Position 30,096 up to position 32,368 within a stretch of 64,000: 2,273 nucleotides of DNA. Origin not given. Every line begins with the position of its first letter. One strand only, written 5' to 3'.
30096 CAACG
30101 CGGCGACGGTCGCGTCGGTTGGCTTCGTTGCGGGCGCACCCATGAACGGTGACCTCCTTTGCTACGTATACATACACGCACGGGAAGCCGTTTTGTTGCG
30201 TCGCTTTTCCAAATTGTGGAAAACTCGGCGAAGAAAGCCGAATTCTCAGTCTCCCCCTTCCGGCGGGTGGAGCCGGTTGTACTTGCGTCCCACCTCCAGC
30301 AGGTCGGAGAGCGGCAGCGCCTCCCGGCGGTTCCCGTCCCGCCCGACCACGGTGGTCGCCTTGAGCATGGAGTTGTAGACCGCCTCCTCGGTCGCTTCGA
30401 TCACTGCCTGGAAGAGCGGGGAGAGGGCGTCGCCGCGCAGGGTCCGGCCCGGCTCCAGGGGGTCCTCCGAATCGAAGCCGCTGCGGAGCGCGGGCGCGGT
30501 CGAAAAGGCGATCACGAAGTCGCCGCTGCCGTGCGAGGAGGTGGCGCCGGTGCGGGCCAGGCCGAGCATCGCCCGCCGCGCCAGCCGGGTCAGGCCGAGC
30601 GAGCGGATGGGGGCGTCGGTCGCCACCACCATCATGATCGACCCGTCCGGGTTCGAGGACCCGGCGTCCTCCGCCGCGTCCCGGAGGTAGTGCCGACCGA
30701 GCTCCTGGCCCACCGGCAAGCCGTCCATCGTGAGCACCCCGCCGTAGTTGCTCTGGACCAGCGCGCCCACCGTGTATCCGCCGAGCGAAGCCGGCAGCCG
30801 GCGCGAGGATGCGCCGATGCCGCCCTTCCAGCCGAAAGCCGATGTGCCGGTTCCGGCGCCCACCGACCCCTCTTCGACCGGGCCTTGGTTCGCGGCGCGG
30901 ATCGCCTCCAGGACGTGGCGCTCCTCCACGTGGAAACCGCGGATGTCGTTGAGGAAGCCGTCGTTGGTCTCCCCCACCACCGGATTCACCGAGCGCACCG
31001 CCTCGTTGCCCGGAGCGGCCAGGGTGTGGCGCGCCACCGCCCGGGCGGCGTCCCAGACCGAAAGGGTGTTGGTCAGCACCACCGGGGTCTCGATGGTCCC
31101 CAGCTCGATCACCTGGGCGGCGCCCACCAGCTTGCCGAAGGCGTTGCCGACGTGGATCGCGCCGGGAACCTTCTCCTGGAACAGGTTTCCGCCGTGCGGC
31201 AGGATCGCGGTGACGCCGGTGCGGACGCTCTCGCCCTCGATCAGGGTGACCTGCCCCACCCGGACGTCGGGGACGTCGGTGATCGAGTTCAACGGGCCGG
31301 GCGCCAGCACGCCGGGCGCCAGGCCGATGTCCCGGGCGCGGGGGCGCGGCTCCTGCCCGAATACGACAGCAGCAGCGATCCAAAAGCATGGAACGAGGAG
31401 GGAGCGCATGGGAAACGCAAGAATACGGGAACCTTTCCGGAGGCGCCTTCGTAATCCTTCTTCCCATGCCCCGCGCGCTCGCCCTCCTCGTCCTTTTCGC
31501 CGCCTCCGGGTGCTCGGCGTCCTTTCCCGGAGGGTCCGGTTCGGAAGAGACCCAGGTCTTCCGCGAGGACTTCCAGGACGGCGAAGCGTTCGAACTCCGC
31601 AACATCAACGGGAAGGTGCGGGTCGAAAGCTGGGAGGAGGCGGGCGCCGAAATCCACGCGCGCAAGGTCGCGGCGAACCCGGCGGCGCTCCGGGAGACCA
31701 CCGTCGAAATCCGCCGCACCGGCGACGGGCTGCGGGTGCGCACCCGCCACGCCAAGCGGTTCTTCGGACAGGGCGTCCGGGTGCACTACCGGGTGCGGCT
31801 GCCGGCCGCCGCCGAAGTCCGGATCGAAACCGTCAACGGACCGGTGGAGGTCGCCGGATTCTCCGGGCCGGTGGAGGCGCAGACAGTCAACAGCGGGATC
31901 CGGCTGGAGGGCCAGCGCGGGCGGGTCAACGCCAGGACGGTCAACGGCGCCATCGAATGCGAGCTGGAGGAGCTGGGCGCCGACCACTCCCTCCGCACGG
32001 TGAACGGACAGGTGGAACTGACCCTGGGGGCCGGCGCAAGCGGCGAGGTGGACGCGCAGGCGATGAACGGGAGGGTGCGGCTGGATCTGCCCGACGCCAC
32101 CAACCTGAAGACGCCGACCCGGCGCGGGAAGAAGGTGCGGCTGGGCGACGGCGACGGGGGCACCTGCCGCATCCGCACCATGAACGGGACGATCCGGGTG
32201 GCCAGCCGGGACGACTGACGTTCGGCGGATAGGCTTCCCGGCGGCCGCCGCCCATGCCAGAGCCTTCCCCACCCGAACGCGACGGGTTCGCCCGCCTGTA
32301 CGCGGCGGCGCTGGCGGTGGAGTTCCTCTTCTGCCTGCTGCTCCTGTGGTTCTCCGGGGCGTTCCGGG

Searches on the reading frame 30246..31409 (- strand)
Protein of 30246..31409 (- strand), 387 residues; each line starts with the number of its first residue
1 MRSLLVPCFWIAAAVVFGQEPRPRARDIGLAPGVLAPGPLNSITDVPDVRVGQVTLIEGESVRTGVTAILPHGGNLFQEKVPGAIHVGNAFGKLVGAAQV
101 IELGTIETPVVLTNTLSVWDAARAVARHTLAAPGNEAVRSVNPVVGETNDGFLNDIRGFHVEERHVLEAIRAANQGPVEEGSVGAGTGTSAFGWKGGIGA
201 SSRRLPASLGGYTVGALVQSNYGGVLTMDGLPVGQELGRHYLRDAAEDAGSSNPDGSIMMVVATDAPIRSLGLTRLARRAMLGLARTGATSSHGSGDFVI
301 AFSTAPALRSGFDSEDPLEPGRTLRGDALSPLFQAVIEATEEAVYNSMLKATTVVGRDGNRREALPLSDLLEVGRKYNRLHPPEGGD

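Call 20: search_protein_families(library=pfam, proteins=[window:30246-31409:-], max_evalue=0.001)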
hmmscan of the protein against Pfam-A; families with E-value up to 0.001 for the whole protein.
window:30246-31409:- (387 aa): 1 family
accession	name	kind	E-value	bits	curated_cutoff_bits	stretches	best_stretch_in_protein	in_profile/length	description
PF03576.19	Peptidase_S58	-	7.5e-115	384.1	23.9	1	41-361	1-306/307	Peptidase family S58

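Call 22: list_cluster_members(proteins=[P0004, P0006, window:30246-31409:-, window:24604-27615:+])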
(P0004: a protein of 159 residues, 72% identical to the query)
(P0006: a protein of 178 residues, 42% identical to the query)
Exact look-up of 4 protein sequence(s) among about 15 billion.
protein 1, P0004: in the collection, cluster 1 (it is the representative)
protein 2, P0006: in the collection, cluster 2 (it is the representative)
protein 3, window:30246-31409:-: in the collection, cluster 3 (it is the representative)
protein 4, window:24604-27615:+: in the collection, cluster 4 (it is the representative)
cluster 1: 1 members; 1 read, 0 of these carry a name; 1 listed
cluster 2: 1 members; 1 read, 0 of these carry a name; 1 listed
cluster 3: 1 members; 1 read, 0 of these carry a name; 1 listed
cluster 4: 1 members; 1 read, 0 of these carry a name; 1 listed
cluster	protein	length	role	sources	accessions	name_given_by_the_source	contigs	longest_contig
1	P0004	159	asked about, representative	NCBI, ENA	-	-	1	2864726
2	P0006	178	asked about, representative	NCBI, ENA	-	-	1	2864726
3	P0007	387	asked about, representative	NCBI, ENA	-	-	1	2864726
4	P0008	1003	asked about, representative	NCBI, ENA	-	-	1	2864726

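Call 49: search_protein_families(library=padloc, proteins=[window:30246-31409:-], max_evalue=0.001)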
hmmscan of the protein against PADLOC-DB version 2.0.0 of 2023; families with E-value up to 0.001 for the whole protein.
window:30246-31409:- (387 aa): 0 families

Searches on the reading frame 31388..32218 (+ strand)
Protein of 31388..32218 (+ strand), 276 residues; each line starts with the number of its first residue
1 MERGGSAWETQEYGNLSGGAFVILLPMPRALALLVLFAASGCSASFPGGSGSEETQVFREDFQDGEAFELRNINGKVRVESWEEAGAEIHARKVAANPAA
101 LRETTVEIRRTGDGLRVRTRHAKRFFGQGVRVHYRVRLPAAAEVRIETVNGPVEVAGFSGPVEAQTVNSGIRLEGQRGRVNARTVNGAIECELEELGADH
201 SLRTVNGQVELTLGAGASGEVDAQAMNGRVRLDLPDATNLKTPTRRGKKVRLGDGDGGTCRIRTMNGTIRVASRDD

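Call 20: search_protein_families(library=pfam, proteins=[window:31388-32218:+], max_evalue=0.001)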
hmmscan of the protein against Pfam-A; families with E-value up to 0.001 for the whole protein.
window:31388-32218:+ (276 aa): 1 family
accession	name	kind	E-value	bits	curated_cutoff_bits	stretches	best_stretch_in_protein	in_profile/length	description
PF13349.12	DUF4097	-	2e-06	27.8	22.9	1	143-271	119-246/247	Toastrack DUF4097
